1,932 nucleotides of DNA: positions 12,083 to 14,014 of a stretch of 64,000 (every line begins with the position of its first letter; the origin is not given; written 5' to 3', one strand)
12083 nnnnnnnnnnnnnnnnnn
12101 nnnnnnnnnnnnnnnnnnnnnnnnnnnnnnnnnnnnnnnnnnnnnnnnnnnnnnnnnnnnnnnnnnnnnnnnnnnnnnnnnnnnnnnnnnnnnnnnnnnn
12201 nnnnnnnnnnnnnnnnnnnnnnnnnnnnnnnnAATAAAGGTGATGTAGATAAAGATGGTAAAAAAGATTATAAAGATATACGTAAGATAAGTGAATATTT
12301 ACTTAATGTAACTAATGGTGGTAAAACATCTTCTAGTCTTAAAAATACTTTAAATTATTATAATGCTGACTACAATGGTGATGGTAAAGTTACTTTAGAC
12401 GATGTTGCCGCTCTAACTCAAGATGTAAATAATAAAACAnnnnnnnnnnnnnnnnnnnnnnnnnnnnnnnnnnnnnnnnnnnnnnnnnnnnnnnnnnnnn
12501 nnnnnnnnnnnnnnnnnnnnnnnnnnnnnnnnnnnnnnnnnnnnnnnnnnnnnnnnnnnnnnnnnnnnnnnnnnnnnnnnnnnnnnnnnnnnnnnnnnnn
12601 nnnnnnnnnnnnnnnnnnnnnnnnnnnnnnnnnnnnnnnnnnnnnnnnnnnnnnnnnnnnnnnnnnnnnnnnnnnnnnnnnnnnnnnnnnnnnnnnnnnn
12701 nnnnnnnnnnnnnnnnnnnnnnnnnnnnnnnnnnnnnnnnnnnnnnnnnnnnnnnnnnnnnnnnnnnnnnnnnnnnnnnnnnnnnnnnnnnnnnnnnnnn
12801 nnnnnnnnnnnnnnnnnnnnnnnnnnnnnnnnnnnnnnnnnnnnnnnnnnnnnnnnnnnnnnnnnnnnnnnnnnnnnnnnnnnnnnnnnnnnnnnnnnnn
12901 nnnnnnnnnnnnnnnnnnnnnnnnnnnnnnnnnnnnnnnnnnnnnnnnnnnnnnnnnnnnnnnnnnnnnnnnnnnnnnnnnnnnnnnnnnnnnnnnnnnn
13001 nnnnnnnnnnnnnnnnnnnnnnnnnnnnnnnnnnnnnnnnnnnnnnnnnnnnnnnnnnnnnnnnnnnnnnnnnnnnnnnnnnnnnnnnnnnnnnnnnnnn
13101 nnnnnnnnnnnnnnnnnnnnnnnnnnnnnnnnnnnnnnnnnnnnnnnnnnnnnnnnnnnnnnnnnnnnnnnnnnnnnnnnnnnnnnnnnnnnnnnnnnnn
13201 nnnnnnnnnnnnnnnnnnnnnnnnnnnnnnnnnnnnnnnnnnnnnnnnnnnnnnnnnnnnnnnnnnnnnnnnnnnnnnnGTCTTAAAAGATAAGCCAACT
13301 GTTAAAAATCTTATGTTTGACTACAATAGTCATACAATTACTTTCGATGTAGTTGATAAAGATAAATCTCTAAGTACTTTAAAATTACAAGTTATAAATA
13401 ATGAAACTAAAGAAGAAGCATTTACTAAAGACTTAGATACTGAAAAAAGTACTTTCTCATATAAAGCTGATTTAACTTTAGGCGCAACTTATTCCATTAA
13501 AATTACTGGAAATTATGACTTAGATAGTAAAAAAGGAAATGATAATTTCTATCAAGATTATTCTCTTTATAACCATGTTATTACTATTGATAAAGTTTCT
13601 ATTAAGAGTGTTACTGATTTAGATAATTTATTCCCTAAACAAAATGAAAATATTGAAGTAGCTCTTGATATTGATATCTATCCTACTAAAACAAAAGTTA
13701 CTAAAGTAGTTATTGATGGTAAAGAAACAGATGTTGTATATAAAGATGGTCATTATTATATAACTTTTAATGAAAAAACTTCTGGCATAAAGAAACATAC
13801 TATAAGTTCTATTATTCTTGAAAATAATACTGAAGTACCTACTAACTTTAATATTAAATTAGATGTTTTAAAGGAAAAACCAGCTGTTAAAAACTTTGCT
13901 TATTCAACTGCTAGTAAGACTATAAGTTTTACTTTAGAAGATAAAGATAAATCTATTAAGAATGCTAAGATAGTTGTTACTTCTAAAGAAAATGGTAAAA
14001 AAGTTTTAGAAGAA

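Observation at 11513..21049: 3178-aa surface protein combining cohesin-like, dockerin-like, Ig-repeat, GLUG and M26 metalloprotease modules with an unusual two-TM N-terminal anchor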

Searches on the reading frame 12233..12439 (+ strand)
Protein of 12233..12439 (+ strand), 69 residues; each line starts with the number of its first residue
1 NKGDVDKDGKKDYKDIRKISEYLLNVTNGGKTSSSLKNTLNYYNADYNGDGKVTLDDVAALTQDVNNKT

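Call 83: search_solved_structures(query=window:12233-12439:+, max_evalue=10, show_alignments=2)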
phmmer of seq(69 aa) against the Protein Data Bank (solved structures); distinct sequences matched with E-value up to 10: 47.
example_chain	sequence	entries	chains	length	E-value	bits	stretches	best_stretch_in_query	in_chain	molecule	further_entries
2jnx_A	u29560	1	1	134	0.00065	23.3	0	5-60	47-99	Calcium binding protein 2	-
4fl4_A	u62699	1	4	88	0.0039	20.8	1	2-63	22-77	Glycoside hydrolase family 9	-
1jfj_A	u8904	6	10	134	0.0043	20.7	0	22-61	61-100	CALCIUM-BINDING PROTEIN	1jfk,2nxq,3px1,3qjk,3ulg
2m7n_A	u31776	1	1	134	0.0065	20.1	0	43-58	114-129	Calcium-binding protein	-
2i18_A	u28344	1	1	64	0.055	17.2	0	43-58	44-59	Calcium-binding protein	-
6kgc_B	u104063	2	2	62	0.063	17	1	3-67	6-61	And cellulose-binding endoglucanase family 9 CelL ortholog dockerin domain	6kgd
2ccl_B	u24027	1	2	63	0.083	16.7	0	2-26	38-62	ENDO-1,4-BETA-XYLANASE Y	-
1ohz_B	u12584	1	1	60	0.084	16.6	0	2-26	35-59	ENDO-1,4-BETA-XYLANASE Y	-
2y3n_B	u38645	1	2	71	0.15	15.9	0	45-65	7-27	CELLULOSOMAL FAMILY-48 PROCESSIVE GLYCOSIDE HYDROLASE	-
2jnk_A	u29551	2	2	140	0.16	15.7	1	43-67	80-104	Hyalurononglucosaminidase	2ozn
4zcu_A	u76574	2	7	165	0.16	15.7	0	2-59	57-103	Calcium-binding mitochondrial carrier protein SCaMC-1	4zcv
2mte_A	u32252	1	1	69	0.19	15.5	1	3-62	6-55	Cellulose 1,4-beta-cellobiosidase (reducing end) CelS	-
4n5x_A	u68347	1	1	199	0.19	15.5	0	2-59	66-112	Calcium-binding mitochondrial carrier protein SCaMC-1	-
1daq_A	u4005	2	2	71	0.21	15.4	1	3-62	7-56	ENDOGLUCANASE SS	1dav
9b26_A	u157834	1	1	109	0.24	15.2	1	6-61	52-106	Parvalbumin beta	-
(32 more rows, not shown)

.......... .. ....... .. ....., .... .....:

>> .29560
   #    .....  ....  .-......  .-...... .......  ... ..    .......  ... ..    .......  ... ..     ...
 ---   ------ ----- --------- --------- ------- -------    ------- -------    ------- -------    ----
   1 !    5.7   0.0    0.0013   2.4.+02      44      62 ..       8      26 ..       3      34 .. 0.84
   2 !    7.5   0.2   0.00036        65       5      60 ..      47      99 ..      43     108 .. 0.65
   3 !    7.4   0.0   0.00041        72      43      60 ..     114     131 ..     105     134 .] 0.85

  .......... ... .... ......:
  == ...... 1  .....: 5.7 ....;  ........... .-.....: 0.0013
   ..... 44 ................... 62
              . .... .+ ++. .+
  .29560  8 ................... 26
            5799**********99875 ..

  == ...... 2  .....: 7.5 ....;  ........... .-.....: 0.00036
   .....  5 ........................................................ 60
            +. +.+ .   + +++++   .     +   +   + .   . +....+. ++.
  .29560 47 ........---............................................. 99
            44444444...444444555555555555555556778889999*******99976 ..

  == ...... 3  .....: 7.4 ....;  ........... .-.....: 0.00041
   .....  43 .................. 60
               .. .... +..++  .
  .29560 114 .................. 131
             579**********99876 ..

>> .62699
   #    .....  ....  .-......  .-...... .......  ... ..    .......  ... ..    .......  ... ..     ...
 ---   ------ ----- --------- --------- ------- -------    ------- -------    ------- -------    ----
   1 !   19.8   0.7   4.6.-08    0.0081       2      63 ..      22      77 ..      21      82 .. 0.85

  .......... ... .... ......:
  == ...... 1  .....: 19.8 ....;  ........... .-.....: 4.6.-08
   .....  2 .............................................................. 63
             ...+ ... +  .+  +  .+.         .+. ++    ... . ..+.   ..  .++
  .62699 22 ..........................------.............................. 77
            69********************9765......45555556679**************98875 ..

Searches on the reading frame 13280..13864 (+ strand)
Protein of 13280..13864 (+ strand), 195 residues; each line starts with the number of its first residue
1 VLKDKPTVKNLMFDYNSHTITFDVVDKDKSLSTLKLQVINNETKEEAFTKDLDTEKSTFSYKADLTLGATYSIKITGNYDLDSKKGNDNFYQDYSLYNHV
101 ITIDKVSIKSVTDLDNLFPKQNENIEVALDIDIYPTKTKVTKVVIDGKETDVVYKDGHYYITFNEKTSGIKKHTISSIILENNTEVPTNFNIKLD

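Call 63: predict_structure(alignment_id=A3)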
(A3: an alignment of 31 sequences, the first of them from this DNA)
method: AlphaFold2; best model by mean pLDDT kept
length: 195 residues; sequences in the alignment: 31
mean_pLDDT: 94.8   pTM: 0.77
mean pLDDT of the five models: 94.8, 94.5, 93.9, 93.8, 93.6
residues with pLDDT >= 90: 170; 70-90: 25; 50-70: 0; < 50: 0
segments of 3 or more residues with pLDDT < 50: none
pLDDT, mean of each block of 10 residues (from residue 1): 96 93 98 98 97 98 94 98 89 97 93 89 96 91 97 97 93 96 93 92
secondary structure, 60 per line:
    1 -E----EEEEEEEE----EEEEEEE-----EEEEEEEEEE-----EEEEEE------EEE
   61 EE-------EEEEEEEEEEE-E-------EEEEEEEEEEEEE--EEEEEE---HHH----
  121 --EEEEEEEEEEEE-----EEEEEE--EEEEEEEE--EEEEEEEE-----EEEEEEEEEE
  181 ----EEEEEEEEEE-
elements in order: E7-14 E19-25 E31-40 E46-51 E58-62 E70-80 E90-102 E105-110 E123-134 E140-145 E148-155 E158-165 E171-180 E185-194

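Call 65: fold_search(model_id=the predicted structure, library=pdb)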
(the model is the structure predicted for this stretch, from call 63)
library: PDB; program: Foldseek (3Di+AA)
matches with E <= 10: 1906; with E <= 0.001: 35
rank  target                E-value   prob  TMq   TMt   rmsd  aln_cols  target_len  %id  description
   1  3pdd                  2.1e-05  1.00  0.43  0.44   6.2       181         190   13  Structures of Clostridium thermocellum CbhA fibronectin(III)-like modules (released 2011-11-23)
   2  8d6a_B                7.5e-05  1.00  0.37  0.20  14.8       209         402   14  Cryo-EM structure of human LIF signaling complex: model containing the interaction core region (released 2023-03-29)
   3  2gee                  1.1e-04  1.00  0.33  0.34  10.1       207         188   11  Crystal Structure of Human Type III Fibronectin Extradomain B and Domain 8 (released 2006-10-17)
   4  9a3v_B                1.6e-04  1.00  0.48  0.50   6.6       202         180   14  Predicted model of tissue transglutaminase 2 (TG2) in complex with plasma fibronectin type III modules 14 and 15 (FNII (released 2024-02-02)
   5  4oia_A                1.9e-04  1.00  0.32  0.20  10.3       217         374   12  Crystal Structure of ICAM-5 D1-D4 ectodomain fragment, Space Group P4322 (released 2014-07-16)
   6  5y9f_R                2.1e-04  0.99  0.26  0.24  11.4       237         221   10  Crystal structure of HPV59 pentamer in complex with the Fab fragment of antibody 28F10 (released 2017-10-25)
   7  4gh7_B                2.2e-04  1.00  0.37  0.29   8.5       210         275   13  Crystal structure of Anticalin N7A in complex with oncofetal fibronectin fragment Fn7B8 (released 2012-12-26)
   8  9d72_H                2.6e-04  0.97  0.24  0.23  12.7       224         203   14  CryoEM structure of anti-MHC-I Fab M1/42 complex with H2-Dd (released 2026-02-04)
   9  3t1w                  2.7e-04  1.00  0.35  0.21  10.0       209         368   12  Structure of the four-domain fragment Fn7B89 of oncofetal fibronectin (released 2012-03-21)
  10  5n47_B                3.2e-04  1.00  0.45  0.47   6.8       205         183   10  Structure of Anticalin N7E in complex with the three-domain fragment Fn7B8 of human oncofetal fibronectin (released 2018-02-14)
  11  4oia_B                3.4e-04  1.00  0.30  0.20  10.5       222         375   11  Crystal Structure of ICAM-5 D1-D4 ectodomain fragment, Space Group P4322 (released 2014-07-16)
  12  6xay_B                4.3e-04  1.00  0.52  0.41   6.1       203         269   12  Structure of a fragment of human fibronectin containing the 10th, 11th and 12th type III domains (released 2021-06-09)
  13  5n47_D                5.3e-04  1.00  0.37  0.28   9.2       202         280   11  Structure of Anticalin N7E in complex with the three-domain fragment Fn7B8 of human oncofetal fibronectin (released 2018-02-14)
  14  5mhs_E                5.3e-04  1.00  0.28  0.26  10.4       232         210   11  T1L reovirus sigma1 complexed with 5C6 Fab fragments (released 2016-12-21)
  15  6xay_C                5.5e-04  1.00  0.53  0.41   6.2       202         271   12  Structure of a fragment of human fibronectin containing the 10th, 11th and 12th type III domains (released 2021-06-09)
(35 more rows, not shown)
